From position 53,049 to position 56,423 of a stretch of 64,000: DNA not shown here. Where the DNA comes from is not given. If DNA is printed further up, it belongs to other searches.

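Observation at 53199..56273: Stand-alone tandem-TIR / Sel1 / TPR protein inserted antisense into a housekeeping block: candidate single-gene sensor-effector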

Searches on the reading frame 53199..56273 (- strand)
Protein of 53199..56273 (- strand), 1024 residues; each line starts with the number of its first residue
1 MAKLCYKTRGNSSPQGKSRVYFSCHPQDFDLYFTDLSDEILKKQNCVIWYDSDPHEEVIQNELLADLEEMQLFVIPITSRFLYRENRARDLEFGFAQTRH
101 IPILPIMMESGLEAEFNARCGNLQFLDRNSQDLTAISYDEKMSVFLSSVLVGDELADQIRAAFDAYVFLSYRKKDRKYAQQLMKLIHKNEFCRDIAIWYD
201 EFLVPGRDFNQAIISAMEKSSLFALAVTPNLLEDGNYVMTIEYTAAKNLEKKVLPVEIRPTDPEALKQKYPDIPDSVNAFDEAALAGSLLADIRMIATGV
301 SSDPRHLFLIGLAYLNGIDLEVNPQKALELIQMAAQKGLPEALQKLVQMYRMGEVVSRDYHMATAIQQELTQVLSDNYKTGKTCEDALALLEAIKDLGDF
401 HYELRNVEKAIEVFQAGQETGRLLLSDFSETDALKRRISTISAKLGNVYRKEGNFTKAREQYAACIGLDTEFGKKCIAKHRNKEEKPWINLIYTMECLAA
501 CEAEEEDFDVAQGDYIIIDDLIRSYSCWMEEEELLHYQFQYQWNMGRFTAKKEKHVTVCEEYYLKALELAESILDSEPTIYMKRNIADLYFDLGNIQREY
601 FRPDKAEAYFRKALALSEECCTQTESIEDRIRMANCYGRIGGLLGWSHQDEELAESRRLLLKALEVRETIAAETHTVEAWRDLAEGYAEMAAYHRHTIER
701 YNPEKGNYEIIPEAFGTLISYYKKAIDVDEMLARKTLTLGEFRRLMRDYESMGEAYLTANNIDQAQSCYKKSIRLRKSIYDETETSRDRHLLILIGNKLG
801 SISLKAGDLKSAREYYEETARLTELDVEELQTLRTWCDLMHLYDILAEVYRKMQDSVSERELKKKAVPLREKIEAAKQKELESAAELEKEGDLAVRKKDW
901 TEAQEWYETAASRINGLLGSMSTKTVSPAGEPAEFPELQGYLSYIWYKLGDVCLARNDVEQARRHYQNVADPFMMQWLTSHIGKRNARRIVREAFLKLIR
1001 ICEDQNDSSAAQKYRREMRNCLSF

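Call 3: search_protein_families(library=pfam, proteins=[window:53199-56273:-], max_evalue=1)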
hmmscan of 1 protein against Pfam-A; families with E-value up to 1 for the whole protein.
window:53199-56273:- (1024 aa): 20 families
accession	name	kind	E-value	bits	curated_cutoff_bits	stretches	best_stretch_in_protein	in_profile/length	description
PF07719.23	TPR_2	-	4.5e-22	76.7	27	5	587-619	1-33/34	Tetratricopeptide repeat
PF13424.12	TPR_12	-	8.1e-21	74.5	30.1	5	557-619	20-77/77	Tetratricopeptide repeat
PF13181.12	TPR_8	-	2.3e-17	62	25.7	3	587-619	1-33/34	Tetratricopeptide repeat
PF00515.34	TPR_1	-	1.2e-15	56.9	27.8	4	587-619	1-33/34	Tetratricopeptide repeat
PF13676.11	TIR_2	-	1.4e-14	55.1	28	2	167-273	1-108/122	TIR domain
PF13432.12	TPR_16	-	2.4e-09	37.9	32.7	0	945-968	33-56/65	Tetratricopeptide repeat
PF13176.12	TPR_7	-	1.1e-08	34.9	27.9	0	444-471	4-31/36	Tetratricopeptide repeat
PF13428.12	TPR_14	-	4e-08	33.6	23.5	0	945-968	3-26/44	Tetratricopeptide repeat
PF13374.12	TPR_10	-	3.8e-07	30.3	27.5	0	797-824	6-33/42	Tetratricopeptide repeat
PF14559.12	TPR_19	-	0.00013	22.6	25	0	392-419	26-53/68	Tetratricopeptide repeat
PF08238.18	Sel1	-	0.00014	22.7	30.7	1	309-338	6-35/36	Sel1 repeat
PF24885.1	TPR_NPHP3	-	0.00024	21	100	1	606-784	75-221/239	Nephrocystin-3 TPR domain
PF13414.12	TPR_11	-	0.00028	21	26.8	0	446-463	1-18/42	TPR repeat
PF13174.12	TPR_6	-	0.0026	18.7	26.3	0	444-466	5-27/33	Tetratricopeptide repeat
PF07721.20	TPR_4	-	0.046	14.8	27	0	949-966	7-24/26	Tetratricopeptide repeat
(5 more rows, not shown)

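Call 4: search_protein_families(library=padloc, proteins=[window:53199-56273:-], max_evalue=1)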
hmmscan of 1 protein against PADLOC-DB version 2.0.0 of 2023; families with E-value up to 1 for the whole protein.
window:53199-56273:- (1024 aa): 2 families
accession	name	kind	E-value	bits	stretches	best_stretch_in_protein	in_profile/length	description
PDLC00420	ThsB1|ThsB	-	6.1e-07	26.9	1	166-262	3-102/319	TIR-like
PDLC02012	SAVED5--SAVED_TIR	-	0.0059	13.8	1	166-233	15-79/404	-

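Call 5: search_protein_families(library=ncbifam, proteins=[window:53199-56273:-], max_evalue=1)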
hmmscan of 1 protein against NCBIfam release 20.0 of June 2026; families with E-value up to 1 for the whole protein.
window:53199-56273:- (1024 aa): 6 families
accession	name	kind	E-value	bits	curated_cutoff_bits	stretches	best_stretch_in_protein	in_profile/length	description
NF047621.1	FlgprotMotXVib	equivalog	1.4e-05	24.6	330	1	288-368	57-136/211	flagellar protein MotX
NF053720.1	NsdA_fam_reg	subfamily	0.00065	19.3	75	0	621-685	184-249/432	NsdA family TPR-like regulatory protein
NF038194.1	AlgK_TPR_lipo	equivalog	0.0024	16.6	700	1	300-364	329-393/448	alginate biosynthesis TPR repeat lipoprotein AlgK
NF002769.0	PRK02853.1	equivalog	0.02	14.9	162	1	729-761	75-107/161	hypothetical protein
TIGR02795.1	tol_pal_ybgF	equivalog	0.037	14.6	90.1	0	947-971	43-67/119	tol-pal system protein YbgF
NF047507.1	TPR_BatC_Lepto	exception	0.36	10.3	175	0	402-470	69-127/214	TPR repeat-containing protein BatC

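Call 9: find_homologous_proteins(query=window:53199-56273:-, max_evalue=0.00001)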
Query window:53199-56273:- (1024 aa): 2806 proteins with E <= 0.00001 among 8000 candidates; the best 120 are listed.
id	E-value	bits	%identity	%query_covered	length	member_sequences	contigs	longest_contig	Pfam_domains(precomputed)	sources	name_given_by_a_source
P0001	0.0e+0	2324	100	100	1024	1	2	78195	PF00515.35,PF13424.13,PF13176.13,PF13432.13,PF13428.13,PF13676.12,PF13181.13,PF07719.24,PF13374.13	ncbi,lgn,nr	ncbi:MAG: TIR domain-containing protein [Clostridiales bacterium]|nr:TIR domain-containing protein [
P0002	0.0e+0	2005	86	100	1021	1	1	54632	PF00515.35,PF13424.13,PF13432.13,PF13676.12,PF13181.13,PF07719.24,PF13374.13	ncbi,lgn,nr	ncbi:MAG: TIR domain-containing protein [Lachnospiraceae bacterium]|nr:TIR domain-containing protein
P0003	7.6e-188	645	40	83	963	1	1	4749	PF13431.13,PF10952.16,PF13176.13,PF24885.2,PF13428.13,PF13676.12,PF08238.19,PF13374.13,PF14559.13,PF17874.8,PF00515.35,PF13424.13,PF13181.13,PF07719.24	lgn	-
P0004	6.1e-182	625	37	85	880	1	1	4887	PF13431.13,PF10952.16,PF13176.13,PF24885.2,PF13428.13,PF13676.12,PF08238.19,PF13374.13,PF10345.16,PF17874.8,PF00515.35,PF13424.13,PF25747.3,PF13181.13,PF07719.24,PF27594.1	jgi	-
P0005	1.8e-180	621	37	83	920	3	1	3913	PF13431.13,PF07720.19,PF10952.16,PF01535.27,PF13176.13,PF24885.2,PF10704.15,PF13428.13,PF13676.12,PF13374.13,PF07721.21,PF10516.16,PF17874.8,PF00515.35,PF13424.13,PF13181.13,PF01276.27,PF07719.24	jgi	-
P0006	1.3e-177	611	38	85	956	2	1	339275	PF13431.13,PF09976.16,PF10952.16,PF13176.13,PF24885.2,PF13428.13,PF13676.12,PF08238.19,PF13374.13,PF17874.8,PF00515.35,PF13424.13,PF13181.13,PF07719.24,PF13174.13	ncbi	-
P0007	2.8e-177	610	38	82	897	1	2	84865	PF11906.14,PF13431.13,PF09976.16,PF22890.2,PF10952.16,PF13428.13,PF13676.12,PF08238.19,PF13374.13,PF23231.2,PF09145.17,PF17874.8,PF00515.35,PF13424.13,PF13432.13,PF13181.13,PF07719.24,PF13174.13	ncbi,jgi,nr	ncbi:MAG: TIR domain-containing protein [Ruminococcaceae bacterium]|nr:TIR domain-containing protein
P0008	1.6e-176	607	40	84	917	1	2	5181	PF10952.16,PF13176.13,PF24885.2,PF13428.13,PF13676.12,PF08238.19,PF13374.13,PF17874.8,PF00515.35,PF13424.13,PF13181.13,PF07719.24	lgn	-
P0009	2.2e-176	607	40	84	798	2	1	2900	PF13431.13,PF17874.8,PF00515.35,PF10952.16,PF13424.13,PF13676.12,PF13181.13,PF07719.24,PF13374.13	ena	-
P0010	2.6e-176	607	37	84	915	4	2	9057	PF10952.16,PF13176.13,PF24885.2,PF13428.13,PF13676.12,PF08238.19,PF13374.13,PF10516.16,PF17874.8,PF00515.35,PF13424.13,PF13181.13,PF07719.24,PF13174.13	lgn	-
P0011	6.4e-176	605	38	83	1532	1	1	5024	PF13414.13,PF00515.35,PF10952.16,PF13424.13,PF13176.13,PF24885.2,PF13428.13,PF13676.12,PF13181.13,PF07719.24,PF13374.13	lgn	-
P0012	2.6e-175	603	37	89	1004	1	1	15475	PF13431.13,PF21325.4,PF10952.16,PF13176.13,PF24885.2,PF25133.2,PF13428.13,PF13676.12,PF08238.19,PF13374.13,PF17874.8,PF00515.35,PF13424.13,PF13432.13,PF13181.13,PF07719.24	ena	-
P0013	5.6e-175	602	39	85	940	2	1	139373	PF09976.16,PF10952.16,PF13176.13,PF13428.13,PF13676.12,PF08238.19,PF13374.13,PF27640.1,PF17874.8,PF00515.35,PF13424.13,PF13181.13,PF07719.24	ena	-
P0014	1.1e-174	601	37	89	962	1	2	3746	PF25063.1,PF10952.16,PF24885.2,PF13428.13,PF13676.12,PF08238.19,PF13374.13,PF17874.8,PF00515.35,PF13424.13,PF13181.13,PF07719.24,PF13174.13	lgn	-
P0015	1.7e-174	601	38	85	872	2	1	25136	PF09976.16,PF22890.2,PF10952.16,PF13176.13,PF24885.2,PF13428.13,PF13676.12,PF08238.19,PF13374.13,PF25575.1,PF13371.13,PF17874.8,PF00515.35,PF04212.25,PF13424.13,PF13181.13,PF07719.24,PF13174.13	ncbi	-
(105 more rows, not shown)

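Call 10: find_encoding_contigs(protein=P0002, flank=10000, max_places=4)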
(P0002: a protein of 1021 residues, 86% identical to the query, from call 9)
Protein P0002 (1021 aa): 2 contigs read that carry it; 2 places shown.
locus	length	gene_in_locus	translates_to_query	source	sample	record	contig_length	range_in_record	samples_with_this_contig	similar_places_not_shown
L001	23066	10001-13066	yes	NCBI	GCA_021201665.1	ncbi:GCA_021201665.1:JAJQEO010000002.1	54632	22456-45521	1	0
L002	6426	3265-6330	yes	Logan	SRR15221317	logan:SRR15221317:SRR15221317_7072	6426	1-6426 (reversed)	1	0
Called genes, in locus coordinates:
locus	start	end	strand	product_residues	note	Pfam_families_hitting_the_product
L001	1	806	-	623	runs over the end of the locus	-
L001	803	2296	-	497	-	-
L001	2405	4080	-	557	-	-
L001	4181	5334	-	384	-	-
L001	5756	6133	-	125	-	PF06949:DUF1292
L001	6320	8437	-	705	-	PF06480:FtsH_ext, PF00004:AAA, PF17862:AAA_lid_3, PF01434:Peptidase_M41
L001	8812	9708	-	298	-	PF01177:Asp_Glu_race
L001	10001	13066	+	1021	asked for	PF13676:TIR_2, PF13432:TPR_16 (faint), PF00515:TPR_1 (faint), PF13424:TPR_12 (faint), PF07719:TPR_2 (faint), PF13181:TPR_8 (faint), PF13374:TPR_10 (faint)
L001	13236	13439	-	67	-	-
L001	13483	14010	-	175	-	PF08011:PDDEXK_9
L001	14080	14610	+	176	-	-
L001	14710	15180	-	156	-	-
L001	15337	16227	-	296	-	PF04230:PS_pyruv_trans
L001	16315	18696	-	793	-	PF00037:Fer4 (weak), PF12797:Fer4_2 (faint), PF12837:Fer4_6 (faint), PF12838:Fer4_7, PF13187:Fer4_9, PF14697:Fer4_21 (weak), PF04432:FrhB_FdhB_C, PF04230:PS_pyruv_trans, +2 more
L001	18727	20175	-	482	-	PF01943:Polysacc_synt, PF13440:Polysacc_synt_3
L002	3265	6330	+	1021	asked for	PF13676:TIR_2, PF13432:TPR_16 (faint), PF00515:TPR_1 (faint), PF13424:TPR_12 (faint), PF07719:TPR_2 (faint), PF13181:TPR_8 (faint), PF13374:TPR_10 (faint)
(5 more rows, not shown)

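Call 11: find_encoding_contigs(protein=P0001, flank=10000, max_places=4)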
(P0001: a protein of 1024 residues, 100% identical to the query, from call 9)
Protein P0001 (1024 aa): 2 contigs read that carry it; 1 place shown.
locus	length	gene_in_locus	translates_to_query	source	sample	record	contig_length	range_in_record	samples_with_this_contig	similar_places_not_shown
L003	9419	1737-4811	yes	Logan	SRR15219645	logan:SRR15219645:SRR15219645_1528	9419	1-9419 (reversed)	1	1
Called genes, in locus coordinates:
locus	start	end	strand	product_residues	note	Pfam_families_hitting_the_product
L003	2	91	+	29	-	?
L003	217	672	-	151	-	PF12821:ThrE_2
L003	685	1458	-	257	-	PF06738:ThrE, PF12821:ThrE_2 (weak)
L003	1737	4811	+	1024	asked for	PF13676:TIR_2, PF13374:TPR_10 (faint), PF13432:TPR_16 (faint), PF00515:TPR_1 (faint), PF13428:TPR_14 (faint), PF07719:TPR_2 (faint), PF13176:TPR_7 (faint), PF13181:TPR_8 (faint), +1 more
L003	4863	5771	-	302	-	PF00590:TP_methylase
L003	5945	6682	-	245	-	PF05175:MTS, PF05971:Methyltransf_10 (weak), PF13847:Methyltransf_31, PF08241:Methyltransf_11 (weak), PF13649:Methyltransf_25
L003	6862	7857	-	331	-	PF04468:PSP1, PF28472:PSP1_3rd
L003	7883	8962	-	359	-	PF13177:DNA_pol3_delta2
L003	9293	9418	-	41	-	?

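Call 47: search_solved_structures(query=window:53199-56273:-, max_evalue=0.01, show_alignments=0)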
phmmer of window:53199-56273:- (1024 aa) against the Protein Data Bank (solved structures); distinct sequences matched with E-value up to 0.01: 16.
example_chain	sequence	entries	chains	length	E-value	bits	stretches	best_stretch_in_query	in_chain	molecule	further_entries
7obi_A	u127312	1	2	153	2.6e-10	42.3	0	444-471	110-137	CTPR-rv4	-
6ok3_A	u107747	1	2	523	2e-08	36.1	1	310-364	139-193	Sel1 repeat protein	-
8sxq_A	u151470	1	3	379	1.5e-06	29.9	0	311-363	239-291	SEL-1 repeat protein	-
6orc_A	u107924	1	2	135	4e-05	25.2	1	299-363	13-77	Sel1 repeat protein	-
9qhb_A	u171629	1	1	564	5.5e-05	24.7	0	662-817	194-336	Engineered tetratricopeptide repeat protein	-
4bwr_A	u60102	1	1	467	6.2e-05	24.5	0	308-359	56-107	PROTEIN CORRESPONDING TO LOCUS C5321 FROM CFT073 E.COLI STRAIN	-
9qhc_A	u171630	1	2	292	0.00033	22.1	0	444-471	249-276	Engineered tetratricopeptide repeat protein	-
5b26_A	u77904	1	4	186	0.00041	21.8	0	310-364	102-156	Protein sel-1 homolog 1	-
9uav_C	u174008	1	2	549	0.0012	20.3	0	310-364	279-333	Protein sel-1 homolog 1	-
8ket_C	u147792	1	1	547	0.0012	20.3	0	310-364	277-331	Protein sel-1 homolog 1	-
6onw_A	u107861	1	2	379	0.0016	19.8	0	304-362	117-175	Sel1 repeat protein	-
6ork_A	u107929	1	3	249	0.0018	19.7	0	302-361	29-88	Sel1 repeat protein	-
9gzg_A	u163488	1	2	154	0.0023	19.3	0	677-821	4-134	Engineered CTPR protein with glutamic acids for conductivity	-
9og0_C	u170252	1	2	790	0.003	19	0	310-364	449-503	Protein sel-1 homolog 1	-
8kes_D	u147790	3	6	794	0.0041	18.5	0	310-364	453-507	Protein sel-1 homolog 1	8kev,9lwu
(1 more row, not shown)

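Call 66: predict_structure(alignment_id=A5)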
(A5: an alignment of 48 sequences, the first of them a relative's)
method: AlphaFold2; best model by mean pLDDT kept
length: 1024 residues; sequences in the alignment: 48
mean_pLDDT: 85.2   pTM: 0.71
mean pLDDT of the five models: 85.2, 85.1, 82.3, 82.0, 81.3
residues with pLDDT >= 90: 489; 70-90: 421; 50-70: 74; < 50: 40
segments of 3 or more residues with pLDDT < 50: 927-933, 970-994, 1021-1024
pLDDT, mean of each block of 10 residues (from residue 1): 78 81 95 94 90 83 88 94 93 86 91 89 86 75 76 68 81 81 78 74 70 78 87 85 88 89 90 88 82 64 87 79 85 95 96 90 98 96 93 97 97 97 89 89 96 94 89 74 66 91 90 92 83 87 92 83 96 86 95 92 91 97 94 96 84 93 98 95 96 88 83 94 98 92 94 92 95 94 86 90 92 94 90 87 91 93 90 88 89 90 91 82 56 61 80 79 69 38 40 49 54 57 44
secondary structure, 60 per line:
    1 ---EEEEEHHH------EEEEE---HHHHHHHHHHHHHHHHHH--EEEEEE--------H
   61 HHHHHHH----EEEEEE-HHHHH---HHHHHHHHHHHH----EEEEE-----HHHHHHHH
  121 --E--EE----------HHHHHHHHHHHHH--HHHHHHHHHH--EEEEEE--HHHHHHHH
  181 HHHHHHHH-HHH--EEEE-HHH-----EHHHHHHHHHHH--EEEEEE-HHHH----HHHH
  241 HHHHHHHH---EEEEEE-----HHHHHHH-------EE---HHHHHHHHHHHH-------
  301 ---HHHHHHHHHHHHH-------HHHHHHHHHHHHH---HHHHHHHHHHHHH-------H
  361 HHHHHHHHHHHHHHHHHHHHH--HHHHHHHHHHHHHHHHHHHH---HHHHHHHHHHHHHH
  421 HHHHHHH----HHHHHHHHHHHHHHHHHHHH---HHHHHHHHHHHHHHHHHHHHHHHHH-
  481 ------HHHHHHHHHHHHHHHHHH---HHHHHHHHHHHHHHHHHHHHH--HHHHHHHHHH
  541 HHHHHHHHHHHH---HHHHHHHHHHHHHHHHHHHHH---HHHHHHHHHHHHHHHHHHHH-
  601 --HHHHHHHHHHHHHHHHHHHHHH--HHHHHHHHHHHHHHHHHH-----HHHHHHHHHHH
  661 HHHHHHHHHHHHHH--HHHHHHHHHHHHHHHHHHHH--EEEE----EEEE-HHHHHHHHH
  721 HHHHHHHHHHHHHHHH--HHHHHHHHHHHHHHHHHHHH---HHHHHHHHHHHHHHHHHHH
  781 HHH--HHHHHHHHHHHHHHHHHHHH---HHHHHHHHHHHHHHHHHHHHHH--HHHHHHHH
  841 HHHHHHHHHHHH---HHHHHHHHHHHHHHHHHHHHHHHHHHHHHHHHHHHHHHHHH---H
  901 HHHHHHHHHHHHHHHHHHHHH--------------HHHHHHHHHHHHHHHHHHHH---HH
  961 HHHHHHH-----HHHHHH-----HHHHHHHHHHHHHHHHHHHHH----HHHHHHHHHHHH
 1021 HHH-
elements in order (helices of 4 or more, strands of 3 or more residues): E4-8 E18-22 H26-43 E46-51 H60-67 E72-77 H79-83 H87-98 E103-107 H113-120 H138-150 H153-162 E165-170 H173-188 E195-198 H209-219 E222-227 H229-232 H237-248 E252-257 H263-269 H282-293 H304-316 H324-336 H340-352 H360-381 H384-403 H407-427 H432-451 H455-479 H487-504 H508-528 H531-552 H556-576 H580-599 H603-624 H627-644 H650-674 H677-696 E699-702 E707-710 H712-736 H739-758 H762-783 H786-805 H809-830 H833-852 H856-896 H900-921 H936-955 H959-967 H973-978 H984-1004 H1009-1023
